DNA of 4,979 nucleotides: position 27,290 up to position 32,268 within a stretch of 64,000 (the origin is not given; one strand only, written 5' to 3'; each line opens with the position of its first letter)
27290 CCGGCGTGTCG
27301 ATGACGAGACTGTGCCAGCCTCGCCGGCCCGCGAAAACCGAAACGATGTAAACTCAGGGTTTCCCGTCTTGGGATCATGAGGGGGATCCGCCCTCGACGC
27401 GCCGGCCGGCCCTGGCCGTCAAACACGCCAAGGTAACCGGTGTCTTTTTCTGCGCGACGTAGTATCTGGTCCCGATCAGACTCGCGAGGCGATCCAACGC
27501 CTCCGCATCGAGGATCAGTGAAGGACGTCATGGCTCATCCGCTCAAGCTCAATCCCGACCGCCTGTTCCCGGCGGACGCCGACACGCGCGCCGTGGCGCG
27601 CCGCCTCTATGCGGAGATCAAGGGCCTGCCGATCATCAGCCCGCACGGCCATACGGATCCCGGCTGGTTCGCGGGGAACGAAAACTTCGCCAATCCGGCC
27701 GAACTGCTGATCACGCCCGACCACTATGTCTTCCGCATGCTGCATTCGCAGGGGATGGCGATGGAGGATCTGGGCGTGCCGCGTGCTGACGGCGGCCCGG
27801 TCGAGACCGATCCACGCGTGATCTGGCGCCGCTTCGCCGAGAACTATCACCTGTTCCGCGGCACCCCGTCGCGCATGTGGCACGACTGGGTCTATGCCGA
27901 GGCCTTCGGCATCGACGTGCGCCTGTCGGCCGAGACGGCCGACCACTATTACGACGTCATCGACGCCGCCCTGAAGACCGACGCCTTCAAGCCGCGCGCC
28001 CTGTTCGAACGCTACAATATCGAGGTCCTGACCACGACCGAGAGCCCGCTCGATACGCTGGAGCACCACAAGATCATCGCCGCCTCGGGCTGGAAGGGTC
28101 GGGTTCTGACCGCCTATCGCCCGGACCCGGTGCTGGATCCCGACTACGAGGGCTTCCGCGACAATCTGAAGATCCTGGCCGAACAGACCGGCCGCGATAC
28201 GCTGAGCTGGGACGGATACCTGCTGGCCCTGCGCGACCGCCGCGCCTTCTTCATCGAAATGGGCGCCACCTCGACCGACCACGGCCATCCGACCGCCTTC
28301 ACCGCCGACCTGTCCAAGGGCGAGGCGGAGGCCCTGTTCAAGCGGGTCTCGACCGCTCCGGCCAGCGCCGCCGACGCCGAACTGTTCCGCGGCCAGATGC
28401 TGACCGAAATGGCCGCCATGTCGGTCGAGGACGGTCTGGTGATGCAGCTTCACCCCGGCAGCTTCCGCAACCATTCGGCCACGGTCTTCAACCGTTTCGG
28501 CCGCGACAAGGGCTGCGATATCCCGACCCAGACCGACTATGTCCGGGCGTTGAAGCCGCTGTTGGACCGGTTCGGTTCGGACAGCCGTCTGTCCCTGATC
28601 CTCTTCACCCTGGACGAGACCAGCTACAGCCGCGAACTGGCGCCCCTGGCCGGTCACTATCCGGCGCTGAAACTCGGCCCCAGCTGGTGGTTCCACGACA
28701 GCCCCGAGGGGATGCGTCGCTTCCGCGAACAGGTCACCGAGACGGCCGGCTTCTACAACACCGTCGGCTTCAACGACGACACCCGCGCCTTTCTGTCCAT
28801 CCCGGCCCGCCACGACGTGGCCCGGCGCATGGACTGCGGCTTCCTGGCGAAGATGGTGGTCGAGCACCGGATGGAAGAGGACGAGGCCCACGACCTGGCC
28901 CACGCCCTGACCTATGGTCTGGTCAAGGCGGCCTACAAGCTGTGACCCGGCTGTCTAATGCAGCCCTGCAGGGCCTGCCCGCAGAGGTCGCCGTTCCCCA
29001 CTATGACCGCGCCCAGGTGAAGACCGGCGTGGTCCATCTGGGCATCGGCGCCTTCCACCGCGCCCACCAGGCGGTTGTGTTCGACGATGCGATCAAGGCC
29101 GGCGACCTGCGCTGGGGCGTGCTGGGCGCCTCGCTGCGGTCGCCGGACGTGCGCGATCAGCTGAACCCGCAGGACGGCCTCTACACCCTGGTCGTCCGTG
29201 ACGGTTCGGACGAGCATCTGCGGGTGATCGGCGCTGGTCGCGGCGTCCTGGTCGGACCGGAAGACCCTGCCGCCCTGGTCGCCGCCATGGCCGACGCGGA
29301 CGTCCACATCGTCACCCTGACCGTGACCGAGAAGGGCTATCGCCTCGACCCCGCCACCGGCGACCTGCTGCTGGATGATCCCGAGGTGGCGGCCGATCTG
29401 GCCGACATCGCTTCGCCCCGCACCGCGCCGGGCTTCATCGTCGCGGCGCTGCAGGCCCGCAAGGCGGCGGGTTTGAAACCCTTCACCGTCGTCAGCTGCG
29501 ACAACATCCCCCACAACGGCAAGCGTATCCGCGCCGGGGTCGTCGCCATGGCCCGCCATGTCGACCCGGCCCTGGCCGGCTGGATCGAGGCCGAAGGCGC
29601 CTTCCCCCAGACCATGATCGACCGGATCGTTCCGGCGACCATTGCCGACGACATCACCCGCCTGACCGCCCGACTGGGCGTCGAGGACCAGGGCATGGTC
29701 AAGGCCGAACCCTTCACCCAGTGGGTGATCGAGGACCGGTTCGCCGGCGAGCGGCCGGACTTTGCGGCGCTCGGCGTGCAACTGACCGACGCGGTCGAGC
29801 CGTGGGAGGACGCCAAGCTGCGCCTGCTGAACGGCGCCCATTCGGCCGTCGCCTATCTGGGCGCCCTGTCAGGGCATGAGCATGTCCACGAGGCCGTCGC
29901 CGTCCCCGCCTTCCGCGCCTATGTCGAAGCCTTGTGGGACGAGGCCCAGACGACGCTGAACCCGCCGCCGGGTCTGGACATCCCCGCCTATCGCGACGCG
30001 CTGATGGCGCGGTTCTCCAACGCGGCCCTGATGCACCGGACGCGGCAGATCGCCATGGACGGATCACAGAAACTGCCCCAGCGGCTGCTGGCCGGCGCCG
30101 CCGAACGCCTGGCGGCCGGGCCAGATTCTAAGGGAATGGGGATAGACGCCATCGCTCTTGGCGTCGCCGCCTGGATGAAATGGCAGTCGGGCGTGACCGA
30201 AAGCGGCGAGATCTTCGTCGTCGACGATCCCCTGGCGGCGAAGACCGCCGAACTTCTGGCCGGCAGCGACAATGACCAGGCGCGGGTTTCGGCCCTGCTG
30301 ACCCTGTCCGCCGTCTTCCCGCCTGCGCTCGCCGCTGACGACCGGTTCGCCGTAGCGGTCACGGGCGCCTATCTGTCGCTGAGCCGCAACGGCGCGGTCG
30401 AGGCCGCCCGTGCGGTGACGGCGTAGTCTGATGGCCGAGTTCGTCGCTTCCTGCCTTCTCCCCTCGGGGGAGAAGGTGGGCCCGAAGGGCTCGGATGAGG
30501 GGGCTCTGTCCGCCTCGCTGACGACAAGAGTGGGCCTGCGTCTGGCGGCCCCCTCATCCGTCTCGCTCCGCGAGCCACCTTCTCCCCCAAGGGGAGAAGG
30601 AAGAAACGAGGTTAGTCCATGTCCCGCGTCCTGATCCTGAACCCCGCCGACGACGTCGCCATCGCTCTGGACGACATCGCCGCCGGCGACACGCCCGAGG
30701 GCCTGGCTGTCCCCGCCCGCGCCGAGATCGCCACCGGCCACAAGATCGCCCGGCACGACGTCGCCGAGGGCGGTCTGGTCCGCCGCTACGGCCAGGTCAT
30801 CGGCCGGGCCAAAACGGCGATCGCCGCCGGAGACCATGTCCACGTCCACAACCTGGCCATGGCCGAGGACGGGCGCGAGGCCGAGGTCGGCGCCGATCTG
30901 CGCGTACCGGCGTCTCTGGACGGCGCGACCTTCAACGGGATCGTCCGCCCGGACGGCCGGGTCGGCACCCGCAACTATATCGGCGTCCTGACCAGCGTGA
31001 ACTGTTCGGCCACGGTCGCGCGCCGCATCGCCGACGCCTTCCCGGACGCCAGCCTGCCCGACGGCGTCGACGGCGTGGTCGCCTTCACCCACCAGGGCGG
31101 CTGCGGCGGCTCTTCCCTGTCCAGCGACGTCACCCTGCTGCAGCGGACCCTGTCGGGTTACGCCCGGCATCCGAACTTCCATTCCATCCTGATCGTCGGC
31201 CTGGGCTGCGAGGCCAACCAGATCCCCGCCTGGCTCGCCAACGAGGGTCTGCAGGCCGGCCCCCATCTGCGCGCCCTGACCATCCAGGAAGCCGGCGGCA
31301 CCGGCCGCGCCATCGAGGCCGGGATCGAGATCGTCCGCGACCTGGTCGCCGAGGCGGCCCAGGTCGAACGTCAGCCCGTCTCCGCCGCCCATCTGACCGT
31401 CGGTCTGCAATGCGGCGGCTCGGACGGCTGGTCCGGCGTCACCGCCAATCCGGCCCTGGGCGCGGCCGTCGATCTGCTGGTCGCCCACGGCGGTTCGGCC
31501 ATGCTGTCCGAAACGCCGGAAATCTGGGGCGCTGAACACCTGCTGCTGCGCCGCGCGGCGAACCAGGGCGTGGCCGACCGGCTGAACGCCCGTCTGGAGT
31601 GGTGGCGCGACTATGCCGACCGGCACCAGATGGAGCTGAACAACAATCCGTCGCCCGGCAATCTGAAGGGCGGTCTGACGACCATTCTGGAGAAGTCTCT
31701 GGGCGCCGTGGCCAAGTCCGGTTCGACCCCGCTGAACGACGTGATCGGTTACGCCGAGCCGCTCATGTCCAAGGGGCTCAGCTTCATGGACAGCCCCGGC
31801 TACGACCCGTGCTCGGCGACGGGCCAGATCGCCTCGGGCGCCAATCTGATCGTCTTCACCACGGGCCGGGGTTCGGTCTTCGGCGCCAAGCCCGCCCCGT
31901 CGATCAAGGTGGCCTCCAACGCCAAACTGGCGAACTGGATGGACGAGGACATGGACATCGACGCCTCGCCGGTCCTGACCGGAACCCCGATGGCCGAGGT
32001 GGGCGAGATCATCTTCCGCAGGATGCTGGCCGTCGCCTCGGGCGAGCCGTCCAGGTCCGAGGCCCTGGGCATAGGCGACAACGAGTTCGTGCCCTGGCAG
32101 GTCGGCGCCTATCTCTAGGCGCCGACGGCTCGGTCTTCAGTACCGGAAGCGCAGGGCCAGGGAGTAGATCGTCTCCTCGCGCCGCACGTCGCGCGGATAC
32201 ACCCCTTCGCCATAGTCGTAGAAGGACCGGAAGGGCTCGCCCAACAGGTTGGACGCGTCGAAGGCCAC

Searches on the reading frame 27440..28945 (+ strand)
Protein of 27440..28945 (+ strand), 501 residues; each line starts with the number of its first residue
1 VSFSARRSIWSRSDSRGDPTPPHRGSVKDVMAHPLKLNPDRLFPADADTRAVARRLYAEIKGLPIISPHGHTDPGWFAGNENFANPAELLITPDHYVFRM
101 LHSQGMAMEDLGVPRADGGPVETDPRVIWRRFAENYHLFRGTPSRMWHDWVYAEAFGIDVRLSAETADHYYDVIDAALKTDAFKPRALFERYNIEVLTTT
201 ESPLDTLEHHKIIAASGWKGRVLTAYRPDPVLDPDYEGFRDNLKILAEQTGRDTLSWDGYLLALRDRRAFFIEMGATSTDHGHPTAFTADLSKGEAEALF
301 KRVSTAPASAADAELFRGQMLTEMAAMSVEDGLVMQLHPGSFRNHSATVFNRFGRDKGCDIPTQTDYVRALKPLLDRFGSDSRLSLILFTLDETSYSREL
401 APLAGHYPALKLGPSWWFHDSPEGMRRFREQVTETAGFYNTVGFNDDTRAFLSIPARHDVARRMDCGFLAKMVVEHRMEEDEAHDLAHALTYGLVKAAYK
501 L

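Call 8: search_protein_families(library=pfam, proteins=[window:27440-28945:+])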
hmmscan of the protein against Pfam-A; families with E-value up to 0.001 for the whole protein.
window:27440-28945:+ (501 aa): 1 family
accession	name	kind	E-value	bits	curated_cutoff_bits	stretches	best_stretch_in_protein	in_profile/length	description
PF02614.20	UxaC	-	1.7e-75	255.1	25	1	50-487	13-452/464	Glucuronate isomerase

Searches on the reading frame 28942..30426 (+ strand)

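Call 37: search_protein_families(library=ncbifam, proteins=[window:28942-30426:+], max_evalue=0.00001)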
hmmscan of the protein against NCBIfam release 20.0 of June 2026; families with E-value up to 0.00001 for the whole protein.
window:28942-30426:+ (494 aa): 10 families
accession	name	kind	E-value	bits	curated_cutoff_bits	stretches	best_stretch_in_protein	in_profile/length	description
NF011611.0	PRK15037.1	subfamily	6.1e-119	397.7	603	1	15-491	10-485/486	fructuronate reductase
NF043014.1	DArabDhDalD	equivalog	3.2e-86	289.8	600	1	31-397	2-372/452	D-arabinitol 4-dehydrogenase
NF002969.0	PRK03643.1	subfamily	1e-44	153.1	359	1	22-490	10-479/482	tagaturonate reductase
NF002653.0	PRK02318.2-6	equivalog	3.9e-20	72.3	404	1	168-379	103-302/387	mannitol-1-phosphate 5-dehydrogenase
NF002646.0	PRK02318.1-2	equivalog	1.4e-17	63.9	368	1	166-378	99-301/382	mannitol-1-phosphate 5-dehydrogenase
NF002648.0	PRK02318.1-4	equivalog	1.2e-16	61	719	1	157-456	91-368/382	mannitol-1-phosphate 5-dehydrogenase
NF002647.0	PRK02318.1-3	equivalog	2.5e-16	59.9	357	1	166-373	102-298/384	mannitol-1-phosphate 5-dehydrogenase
NF002652.0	PRK02318.2-5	equivalog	6.3e-16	58.4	356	1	168-391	103-312/377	mannitol-1-phosphate 5-dehydrogenase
NF002649.0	PRK02318.2-1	equivalog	2.7e-13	49.6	422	1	165-388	100-312/386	mannitol-1-phosphate 5-dehydrogenase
NF002650.0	PRK02318.2-2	equivalog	1.4e-08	34.2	359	1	178-379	113-304/388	mannitol-1-phosphate 5-dehydrogenase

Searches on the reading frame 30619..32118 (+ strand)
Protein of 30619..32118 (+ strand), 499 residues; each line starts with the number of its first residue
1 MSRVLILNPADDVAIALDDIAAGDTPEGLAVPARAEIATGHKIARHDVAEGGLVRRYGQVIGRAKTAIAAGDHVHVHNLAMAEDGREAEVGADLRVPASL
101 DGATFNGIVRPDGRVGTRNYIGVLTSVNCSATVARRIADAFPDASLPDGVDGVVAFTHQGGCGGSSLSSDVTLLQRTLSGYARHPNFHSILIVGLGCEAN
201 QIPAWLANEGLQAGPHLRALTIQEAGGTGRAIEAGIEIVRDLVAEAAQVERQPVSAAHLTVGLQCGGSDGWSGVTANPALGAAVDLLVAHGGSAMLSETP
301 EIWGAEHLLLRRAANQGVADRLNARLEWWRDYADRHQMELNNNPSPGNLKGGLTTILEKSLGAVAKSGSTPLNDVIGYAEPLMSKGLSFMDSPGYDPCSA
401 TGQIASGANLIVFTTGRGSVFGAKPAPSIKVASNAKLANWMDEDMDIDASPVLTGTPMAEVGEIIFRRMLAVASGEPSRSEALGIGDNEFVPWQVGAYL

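Call 8: search_protein_families(library=pfam, proteins=[window:30619-32118:+])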
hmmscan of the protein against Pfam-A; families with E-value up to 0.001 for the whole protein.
window:30619-32118:+ (499 aa): 3 families
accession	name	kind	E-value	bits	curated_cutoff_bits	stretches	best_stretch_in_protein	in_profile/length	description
PF20629.2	GD_AH_C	-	2.6e-96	322.1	26.8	1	257-496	2-240/242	D-galactarate/Altronate dehydratase, C-terminal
PF04295.18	GD_AH_second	-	1.3e-42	145.5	27.3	1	107-246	1-135/136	D-galactarate dehydratase/Altronate hydrolase, second domain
PF08666.17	SAF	-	1.2e-06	29.4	21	1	11-79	1-62/63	SAF domain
